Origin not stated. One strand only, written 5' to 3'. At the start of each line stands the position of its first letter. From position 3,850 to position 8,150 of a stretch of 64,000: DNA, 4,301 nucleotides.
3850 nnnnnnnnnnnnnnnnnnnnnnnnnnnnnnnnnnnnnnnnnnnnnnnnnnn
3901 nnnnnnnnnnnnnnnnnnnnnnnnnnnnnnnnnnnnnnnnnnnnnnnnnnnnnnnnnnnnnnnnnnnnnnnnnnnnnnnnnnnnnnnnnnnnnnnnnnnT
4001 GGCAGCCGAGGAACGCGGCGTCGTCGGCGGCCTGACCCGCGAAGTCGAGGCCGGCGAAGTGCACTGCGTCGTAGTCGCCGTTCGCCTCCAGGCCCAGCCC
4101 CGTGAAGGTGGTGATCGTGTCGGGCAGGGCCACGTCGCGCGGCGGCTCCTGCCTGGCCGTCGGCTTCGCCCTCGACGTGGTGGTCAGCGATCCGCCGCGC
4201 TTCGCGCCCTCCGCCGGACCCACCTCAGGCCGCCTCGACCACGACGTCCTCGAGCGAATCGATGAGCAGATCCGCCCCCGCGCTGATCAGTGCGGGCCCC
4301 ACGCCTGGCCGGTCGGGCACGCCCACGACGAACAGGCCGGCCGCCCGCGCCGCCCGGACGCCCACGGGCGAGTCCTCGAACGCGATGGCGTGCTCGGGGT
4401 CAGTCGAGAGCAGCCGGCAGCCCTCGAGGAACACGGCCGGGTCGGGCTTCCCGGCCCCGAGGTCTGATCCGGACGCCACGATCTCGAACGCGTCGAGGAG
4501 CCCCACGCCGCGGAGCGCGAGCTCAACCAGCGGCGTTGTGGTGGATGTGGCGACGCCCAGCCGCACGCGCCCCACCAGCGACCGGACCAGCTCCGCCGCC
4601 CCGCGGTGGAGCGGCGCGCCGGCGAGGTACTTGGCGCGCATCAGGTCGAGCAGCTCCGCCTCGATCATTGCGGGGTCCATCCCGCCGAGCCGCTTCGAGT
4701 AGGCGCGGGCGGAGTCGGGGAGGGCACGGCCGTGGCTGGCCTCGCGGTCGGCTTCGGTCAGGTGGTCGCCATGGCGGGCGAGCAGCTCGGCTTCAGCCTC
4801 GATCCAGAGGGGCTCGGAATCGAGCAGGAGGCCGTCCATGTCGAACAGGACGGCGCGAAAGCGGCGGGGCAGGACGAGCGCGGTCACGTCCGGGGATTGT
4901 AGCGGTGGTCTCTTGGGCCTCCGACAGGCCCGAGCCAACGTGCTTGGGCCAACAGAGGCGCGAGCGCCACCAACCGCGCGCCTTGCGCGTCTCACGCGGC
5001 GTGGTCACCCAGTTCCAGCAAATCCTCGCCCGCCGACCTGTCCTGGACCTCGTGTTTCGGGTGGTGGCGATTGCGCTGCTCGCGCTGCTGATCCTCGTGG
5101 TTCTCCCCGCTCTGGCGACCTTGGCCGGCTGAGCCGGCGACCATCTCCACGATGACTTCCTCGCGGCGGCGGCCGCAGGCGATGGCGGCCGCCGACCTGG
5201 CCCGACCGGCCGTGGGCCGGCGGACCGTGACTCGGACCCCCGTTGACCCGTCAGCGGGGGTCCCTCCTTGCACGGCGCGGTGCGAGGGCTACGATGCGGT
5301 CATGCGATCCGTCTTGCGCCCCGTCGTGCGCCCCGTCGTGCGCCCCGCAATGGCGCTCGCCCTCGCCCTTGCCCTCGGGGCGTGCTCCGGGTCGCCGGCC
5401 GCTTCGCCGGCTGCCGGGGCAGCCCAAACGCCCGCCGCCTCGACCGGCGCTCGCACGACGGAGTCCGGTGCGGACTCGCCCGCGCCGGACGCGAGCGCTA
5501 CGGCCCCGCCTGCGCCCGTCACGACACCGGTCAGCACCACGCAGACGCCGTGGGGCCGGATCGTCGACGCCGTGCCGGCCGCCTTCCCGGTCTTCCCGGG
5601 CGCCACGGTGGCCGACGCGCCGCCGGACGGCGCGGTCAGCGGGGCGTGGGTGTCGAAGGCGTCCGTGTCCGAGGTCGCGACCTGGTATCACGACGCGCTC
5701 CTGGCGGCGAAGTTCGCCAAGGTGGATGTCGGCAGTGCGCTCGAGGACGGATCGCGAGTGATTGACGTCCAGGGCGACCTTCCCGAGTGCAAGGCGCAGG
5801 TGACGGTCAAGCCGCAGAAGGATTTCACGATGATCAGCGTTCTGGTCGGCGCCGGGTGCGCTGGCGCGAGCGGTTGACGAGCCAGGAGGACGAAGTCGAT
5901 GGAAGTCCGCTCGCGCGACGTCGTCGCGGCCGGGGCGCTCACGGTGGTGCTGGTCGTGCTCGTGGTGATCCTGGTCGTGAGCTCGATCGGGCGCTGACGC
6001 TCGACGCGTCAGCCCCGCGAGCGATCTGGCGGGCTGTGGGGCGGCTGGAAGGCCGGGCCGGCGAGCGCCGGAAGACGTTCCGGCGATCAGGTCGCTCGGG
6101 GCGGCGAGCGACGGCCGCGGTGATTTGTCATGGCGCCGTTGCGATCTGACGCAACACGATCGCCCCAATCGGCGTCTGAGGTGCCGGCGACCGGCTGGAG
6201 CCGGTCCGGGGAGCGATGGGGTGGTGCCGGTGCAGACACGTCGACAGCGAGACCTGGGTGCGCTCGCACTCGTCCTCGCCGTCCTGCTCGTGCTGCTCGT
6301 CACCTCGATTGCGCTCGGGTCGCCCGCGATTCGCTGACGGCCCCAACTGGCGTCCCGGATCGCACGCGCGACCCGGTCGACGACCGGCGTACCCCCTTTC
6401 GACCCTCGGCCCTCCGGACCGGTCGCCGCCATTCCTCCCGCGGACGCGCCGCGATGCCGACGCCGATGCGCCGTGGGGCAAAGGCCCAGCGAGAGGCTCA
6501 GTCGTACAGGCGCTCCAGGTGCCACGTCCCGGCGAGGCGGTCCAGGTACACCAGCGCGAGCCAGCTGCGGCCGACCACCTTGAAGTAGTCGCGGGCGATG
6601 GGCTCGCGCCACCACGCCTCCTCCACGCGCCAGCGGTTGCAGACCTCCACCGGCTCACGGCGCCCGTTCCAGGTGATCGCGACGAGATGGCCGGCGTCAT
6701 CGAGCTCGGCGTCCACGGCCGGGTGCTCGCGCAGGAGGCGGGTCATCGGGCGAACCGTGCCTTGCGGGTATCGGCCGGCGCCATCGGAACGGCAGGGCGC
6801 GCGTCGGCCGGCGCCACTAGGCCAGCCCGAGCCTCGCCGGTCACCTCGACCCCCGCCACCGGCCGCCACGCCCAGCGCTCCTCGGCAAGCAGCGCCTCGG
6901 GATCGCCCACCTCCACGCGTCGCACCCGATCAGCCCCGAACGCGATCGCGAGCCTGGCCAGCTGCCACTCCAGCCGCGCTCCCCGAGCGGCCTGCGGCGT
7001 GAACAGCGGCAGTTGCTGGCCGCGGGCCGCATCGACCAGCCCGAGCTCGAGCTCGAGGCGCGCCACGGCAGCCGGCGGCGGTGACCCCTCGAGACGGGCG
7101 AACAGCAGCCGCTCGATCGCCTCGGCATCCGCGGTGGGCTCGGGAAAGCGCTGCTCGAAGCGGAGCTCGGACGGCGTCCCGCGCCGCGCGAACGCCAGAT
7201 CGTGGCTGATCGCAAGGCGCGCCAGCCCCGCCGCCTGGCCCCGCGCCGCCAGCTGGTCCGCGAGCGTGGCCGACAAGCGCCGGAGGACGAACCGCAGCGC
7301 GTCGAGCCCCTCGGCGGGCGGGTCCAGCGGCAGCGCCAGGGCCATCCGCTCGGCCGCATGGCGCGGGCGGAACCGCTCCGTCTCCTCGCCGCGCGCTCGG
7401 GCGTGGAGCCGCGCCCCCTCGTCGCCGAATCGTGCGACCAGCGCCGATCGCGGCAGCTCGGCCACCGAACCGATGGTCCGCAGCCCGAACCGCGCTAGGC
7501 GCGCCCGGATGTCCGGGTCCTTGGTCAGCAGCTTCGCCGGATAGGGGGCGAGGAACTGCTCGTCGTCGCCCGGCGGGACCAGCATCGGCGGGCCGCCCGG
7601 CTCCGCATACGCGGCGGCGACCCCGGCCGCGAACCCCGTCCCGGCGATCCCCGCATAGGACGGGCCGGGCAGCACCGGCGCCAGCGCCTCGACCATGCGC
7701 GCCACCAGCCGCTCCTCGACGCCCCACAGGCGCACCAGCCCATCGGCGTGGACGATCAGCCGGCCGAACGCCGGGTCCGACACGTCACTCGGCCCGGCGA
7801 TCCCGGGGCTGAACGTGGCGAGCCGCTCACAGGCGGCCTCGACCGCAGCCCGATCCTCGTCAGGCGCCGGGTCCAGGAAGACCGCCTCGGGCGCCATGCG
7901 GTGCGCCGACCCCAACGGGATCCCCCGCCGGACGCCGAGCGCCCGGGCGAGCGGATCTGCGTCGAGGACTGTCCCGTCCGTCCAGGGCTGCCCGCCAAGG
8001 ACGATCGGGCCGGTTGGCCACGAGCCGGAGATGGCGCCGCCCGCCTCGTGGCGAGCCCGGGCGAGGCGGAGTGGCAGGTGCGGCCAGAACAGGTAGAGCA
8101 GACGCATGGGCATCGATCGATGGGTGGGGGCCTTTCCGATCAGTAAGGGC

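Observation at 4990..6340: Family of two or three small hydrophobic single-TM peptide ORFs flanking a lipoprotein gene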

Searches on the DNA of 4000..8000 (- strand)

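Call 4: search_rna_families(source=window, start=4000, end=8000, threshold=evalue, max_evalue=1)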
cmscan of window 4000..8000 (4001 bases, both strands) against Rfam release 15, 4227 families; matches with E-value up to 1: 0.
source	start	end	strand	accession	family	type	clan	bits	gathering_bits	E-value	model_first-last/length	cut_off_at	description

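Call 62: search_rna_families(sources=[L002, L015, L055, L020], threshold=evalue, max_evalue=1)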
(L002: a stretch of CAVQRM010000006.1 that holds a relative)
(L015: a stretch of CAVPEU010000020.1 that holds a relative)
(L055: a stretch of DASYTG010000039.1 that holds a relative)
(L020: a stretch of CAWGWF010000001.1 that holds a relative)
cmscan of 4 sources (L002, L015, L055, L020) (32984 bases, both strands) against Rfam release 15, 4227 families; matches with E-value up to 1: 8.
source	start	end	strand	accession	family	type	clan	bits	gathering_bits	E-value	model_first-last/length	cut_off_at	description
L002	355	427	-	RF00005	tRNA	Gene; tRNA;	CL00001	67.9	29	6.3e-13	1-71/71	no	tRNA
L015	1432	1504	-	RF00005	tRNA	Gene; tRNA;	CL00001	67.9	29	6.3e-13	1-71/71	no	tRNA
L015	1271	1352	-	RF00005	tRNA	Gene; tRNA;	CL00001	50.8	29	3.2e-08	1-71/71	no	tRNA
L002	265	346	-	RF00005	tRNA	Gene; tRNA;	CL00001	50.2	29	4.5e-08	1-71/71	no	tRNA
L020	143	224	-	RF00005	tRNA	Gene; tRNA;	CL00001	50.2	29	4.5e-08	1-71/71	no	tRNA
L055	512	587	-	RF00023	tmRNA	Gene;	CL00001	40.4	47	5.5e-13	1-374/374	no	transfer-messenger RNA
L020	282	357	-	RF00023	tmRNA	Gene;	CL00001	40.4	47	5.5e-13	1-374/374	no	transfer-messenger RNA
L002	325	379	-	RF04321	tmRNA_permuted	Gene;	-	22.1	47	0.96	36-94/213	no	permuted transfer-messenger RNA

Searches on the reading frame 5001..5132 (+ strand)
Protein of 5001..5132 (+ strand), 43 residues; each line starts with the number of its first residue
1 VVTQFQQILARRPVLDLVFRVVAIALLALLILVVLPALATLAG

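Call 7: search_protein_families(library=pfam, proteins=[window:5001-5132:+], max_evalue=0.1)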
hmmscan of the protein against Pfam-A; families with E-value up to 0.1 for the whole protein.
window:5001-5132:+ (43 aa): 0 families

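Call 30: search_protein_families(library=ncbifam, proteins=[window:5001-5132:+], max_evalue=0.1)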
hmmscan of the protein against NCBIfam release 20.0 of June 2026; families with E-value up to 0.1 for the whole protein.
window:5001-5132:+ (43 aa): 0 families

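Call 76: find_homologous_proteins(query=window:5001-5129:+, max_evalue=1)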
Query seq(43 aa) (43 aa): 3 proteins with E <= 1 among 3 candidates.
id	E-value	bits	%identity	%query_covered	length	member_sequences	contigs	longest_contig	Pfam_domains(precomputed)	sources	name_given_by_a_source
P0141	7.9e-14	67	100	98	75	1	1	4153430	-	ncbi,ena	-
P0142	1.8e-10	56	80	47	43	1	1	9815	-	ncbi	ncbi:MAG: hypothetical protein ACYDAN_12815 [Candidatus Limnocylindrales bacterium]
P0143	1.8e-9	53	81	100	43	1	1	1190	-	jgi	jgi:hypothetical protein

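Call 90: search_protein_families(library=padloc, proteins=[window:5001-5132:+], max_evalue=0.1)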
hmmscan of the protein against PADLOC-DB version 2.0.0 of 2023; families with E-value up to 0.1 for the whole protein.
window:5001-5132:+ (43 aa): 0 families

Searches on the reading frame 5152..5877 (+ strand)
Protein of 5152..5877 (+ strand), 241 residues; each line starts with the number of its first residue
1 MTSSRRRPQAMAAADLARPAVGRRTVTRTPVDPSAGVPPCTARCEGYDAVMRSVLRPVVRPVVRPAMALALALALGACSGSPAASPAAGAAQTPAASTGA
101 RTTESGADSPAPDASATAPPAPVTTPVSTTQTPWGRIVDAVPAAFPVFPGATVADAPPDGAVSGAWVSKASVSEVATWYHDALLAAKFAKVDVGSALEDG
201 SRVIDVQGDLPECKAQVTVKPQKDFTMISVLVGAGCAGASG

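Call 32: search_protein_families(library=pfam, proteins=[window:5152-5877:+], max_evalue=1)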
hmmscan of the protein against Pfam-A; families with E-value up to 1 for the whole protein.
window:5152-5877:+ (241 aa): 0 families
